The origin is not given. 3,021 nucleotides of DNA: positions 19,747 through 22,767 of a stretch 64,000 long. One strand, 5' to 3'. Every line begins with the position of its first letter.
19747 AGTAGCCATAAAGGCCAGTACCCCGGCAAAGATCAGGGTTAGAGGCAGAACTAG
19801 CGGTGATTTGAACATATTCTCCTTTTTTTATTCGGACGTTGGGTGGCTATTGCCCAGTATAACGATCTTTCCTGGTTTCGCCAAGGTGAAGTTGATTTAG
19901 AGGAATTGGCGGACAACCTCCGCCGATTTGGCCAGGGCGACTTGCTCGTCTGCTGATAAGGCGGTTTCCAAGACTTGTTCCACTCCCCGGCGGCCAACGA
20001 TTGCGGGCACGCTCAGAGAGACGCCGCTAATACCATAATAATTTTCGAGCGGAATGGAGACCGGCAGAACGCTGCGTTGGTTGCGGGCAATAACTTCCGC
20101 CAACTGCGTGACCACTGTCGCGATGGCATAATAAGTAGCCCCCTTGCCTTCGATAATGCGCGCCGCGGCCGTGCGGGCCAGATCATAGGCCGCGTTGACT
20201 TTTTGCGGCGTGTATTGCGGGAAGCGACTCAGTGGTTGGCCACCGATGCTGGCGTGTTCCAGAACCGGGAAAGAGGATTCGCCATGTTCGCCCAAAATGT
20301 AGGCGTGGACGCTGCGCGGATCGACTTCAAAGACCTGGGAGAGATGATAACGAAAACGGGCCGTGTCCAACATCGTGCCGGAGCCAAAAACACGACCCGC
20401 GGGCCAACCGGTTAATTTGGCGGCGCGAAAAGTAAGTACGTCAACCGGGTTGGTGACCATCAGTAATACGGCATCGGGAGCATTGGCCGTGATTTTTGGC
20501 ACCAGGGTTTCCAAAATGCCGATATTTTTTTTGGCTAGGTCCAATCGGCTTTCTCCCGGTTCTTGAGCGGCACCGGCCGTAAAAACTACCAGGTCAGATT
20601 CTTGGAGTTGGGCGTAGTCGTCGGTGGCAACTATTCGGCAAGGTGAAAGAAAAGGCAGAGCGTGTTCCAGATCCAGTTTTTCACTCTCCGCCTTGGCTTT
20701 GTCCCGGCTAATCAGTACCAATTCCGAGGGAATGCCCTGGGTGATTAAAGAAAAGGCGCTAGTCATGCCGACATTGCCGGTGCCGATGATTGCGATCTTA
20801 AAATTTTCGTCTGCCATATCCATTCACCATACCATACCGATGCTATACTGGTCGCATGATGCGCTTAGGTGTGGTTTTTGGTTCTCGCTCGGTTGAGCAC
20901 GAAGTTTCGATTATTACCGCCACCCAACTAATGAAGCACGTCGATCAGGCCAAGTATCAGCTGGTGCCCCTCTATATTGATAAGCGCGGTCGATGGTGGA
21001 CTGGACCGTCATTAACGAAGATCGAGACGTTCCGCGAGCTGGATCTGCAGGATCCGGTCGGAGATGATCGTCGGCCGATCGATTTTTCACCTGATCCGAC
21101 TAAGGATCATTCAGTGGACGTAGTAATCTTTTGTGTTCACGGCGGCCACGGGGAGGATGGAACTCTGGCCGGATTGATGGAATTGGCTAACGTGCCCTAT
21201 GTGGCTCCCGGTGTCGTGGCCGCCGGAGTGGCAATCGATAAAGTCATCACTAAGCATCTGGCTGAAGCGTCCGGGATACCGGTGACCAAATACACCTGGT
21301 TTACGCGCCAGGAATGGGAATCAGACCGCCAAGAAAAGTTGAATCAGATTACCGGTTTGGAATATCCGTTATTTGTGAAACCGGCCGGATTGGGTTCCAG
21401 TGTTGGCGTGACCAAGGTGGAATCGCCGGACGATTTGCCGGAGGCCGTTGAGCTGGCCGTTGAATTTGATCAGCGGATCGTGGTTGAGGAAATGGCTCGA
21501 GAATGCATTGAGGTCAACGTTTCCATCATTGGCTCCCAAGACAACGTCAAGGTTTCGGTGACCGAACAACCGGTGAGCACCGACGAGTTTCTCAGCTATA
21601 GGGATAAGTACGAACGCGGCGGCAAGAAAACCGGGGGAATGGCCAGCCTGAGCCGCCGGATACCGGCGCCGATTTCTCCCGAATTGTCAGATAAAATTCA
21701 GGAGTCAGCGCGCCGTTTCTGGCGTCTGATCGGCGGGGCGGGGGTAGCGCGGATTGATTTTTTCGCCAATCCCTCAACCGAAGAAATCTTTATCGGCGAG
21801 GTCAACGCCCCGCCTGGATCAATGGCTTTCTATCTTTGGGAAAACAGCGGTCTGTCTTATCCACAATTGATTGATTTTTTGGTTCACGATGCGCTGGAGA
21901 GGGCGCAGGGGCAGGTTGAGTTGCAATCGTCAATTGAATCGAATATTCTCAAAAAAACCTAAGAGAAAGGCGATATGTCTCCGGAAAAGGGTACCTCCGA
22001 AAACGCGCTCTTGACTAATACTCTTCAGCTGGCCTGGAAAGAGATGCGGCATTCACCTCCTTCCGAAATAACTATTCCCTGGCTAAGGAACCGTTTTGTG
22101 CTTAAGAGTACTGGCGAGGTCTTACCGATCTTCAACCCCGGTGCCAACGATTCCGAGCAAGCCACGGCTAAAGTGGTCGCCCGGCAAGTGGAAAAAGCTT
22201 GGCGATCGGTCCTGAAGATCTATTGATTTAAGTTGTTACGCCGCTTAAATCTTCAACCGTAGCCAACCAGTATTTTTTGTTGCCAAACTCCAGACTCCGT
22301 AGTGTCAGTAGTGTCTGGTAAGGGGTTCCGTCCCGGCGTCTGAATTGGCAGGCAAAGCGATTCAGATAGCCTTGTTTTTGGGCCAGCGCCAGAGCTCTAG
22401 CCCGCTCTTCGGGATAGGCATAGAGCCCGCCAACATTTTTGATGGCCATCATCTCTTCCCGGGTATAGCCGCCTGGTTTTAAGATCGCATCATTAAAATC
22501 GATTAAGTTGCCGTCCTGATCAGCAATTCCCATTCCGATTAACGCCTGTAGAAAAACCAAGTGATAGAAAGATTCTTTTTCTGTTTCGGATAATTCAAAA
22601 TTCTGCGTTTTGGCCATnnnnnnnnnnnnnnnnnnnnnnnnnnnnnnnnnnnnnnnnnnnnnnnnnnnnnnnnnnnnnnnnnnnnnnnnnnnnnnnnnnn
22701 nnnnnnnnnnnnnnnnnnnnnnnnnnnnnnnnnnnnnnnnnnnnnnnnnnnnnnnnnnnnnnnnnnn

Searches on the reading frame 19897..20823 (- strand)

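Call 11: search_protein_families(library=ncbifam, proteins=[window:19897-20823:-])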
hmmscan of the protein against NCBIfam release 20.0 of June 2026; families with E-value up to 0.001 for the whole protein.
window:19897-20823:- (308 aa): 10 families
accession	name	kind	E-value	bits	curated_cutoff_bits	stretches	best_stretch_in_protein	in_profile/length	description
TIGR01771.1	L-LDH-NAD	equivalog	1.3e-101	339.9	303.55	1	12-305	1-298/299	L-lactate dehydrogenase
NF000824.0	PRK00066.1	subfamily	8e-98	327.6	339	1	5-307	4-310/316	L-lactate dehydrogenase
NF004863.0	PRK06223.1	subfamily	4e-83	279.2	283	1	8-306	4-302/313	malate dehydrogenase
TIGR01763.1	MalateDH_bact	equivalog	3.5e-64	216.9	351.85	1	9-306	3-300/305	malate dehydrogenase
NF041314.1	Malate_DH_Halo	equivalog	8.5e-52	176.2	550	1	9-303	3-295/304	malate dehydrogenase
TIGR01772.1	MDH_euk_gproteo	equivalog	4.7e-16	59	273.05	1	9-305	1-301/313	malate dehydrogenase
NF003916.0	PRK05442.1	equivalog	3.3e-12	46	271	1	43-301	49-313/328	malate dehydrogenase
TIGR01759.1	MalateDH-SF1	subfamily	8.6e-12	44.7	345.65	1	45-287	49-302/327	malate dehydrogenase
TIGR01756.1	LDH_protist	equivalog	1.3e-10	40.9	486.25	1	62-287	46-283/313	lactate dehydrogenase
TIGR01758.1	MDH_euk_cyt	equivalog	3.9e-05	23.3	470.4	1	54-193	55-195/324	malate dehydrogenase, NAD-dependent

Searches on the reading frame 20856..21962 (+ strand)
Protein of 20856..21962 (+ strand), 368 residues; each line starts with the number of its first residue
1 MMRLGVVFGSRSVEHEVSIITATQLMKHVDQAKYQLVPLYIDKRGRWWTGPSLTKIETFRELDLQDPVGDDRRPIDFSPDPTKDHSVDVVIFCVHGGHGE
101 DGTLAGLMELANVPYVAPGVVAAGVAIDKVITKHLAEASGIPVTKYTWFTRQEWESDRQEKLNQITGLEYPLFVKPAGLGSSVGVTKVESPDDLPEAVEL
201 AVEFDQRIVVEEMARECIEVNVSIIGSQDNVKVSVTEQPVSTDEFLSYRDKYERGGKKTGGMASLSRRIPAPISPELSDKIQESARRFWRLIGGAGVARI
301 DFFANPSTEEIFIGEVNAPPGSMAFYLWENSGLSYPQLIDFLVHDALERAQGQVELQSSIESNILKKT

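Call 11: search_protein_families(library=ncbifam, proteins=[window:20856-21962:+])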
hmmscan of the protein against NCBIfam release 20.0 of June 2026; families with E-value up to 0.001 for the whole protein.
window:20856-21962:+ (368 aa): 44 families (the best 25 are shown)
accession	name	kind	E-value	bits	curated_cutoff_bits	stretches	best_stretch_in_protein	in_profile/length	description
NF002528.0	PRK01966.1-4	subfamily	6.5e-88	295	262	1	2-352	5-364/366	D-alanine--D-alanine ligase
NF002526.0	PRK01966.1-2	equivalog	7.5e-81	271.8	449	1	3-357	5-358/362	D-alanine--D-alanine ligase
TIGR01205.1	D_ala_D_alaTIGR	subfamily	4e-80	269.2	245.65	1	3-346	1-317/318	D-alanine--D-alanine ligase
NF002525.0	PRK01966.1-1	equivalog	3.4e-69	233.6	457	1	2-359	4-363/364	D-alanine--D-alanine ligase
NF002527.0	PRK01966.1-3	equivalog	4.6e-64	216.7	310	1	2-348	3-326/332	D-alanine--D-alanine ligase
NF000091.3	D_ala_D_ser_VanG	exception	7.7e-61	205.8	495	1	4-345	3-342/344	D-alanine--D-serine ligase VanG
NF011171.0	PRK14573.1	equivalog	9.9e-58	195.7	1015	1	2-360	452-800/809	bifunctional UDP-N-acetylmuramate--L-alanine ligase/D-alanine--D-alanine ligase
NF002529.0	PRK01966.1-5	equivalog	5.4e-57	193.3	472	1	6-348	8-338/348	D-alanine--D-alanine ligase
NF002378.0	PRK01372.1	subfamily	1.6e-52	178.2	243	1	83-348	55-303/305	D-alanine--D-alanine ligase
NF000207.3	D_ala_D_ser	equivalog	1.3e-50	172.5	520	1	4-346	3-339/342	D-alanine--D-serine ligase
NF000206.1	D_ala_D_lac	equivalog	1.3e-49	169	550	1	2-347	4-341/342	D-alanine--(R)-lactate ligase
NF011170.0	PRK14572.1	equivalog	6.5e-43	147.2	489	1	1-322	1-317/351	D-alanyl-alanine synthetase A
NF012215.1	D_ala_D_lac_VanD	exception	6.8e-42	144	700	1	2-345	4-339/343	D-alanine--(R)-lactate ligase VanD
NF011168.0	PRK14570.1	equivalog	4.8e-41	141.3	505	1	4-348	5-348/364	D-alanyl-alanine synthetase A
NF000032.1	D_ala_D_ser_VanL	exception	4.8e-41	141.1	750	1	3-348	6-345/349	D-alanine--D-serine ligase VanL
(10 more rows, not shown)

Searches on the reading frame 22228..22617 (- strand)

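Call 11: search_protein_families(library=ncbifam, proteins=[window:22228-22617:-])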
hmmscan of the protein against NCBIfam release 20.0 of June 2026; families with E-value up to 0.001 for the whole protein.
window:22228-22617:- (129 aa): 1 family
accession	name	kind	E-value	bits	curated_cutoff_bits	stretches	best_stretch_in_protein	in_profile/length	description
TIGR00229.1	sensory_box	domain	7.9e-11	42.2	22.9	1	13-125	2-117/126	PAS domain S-box protein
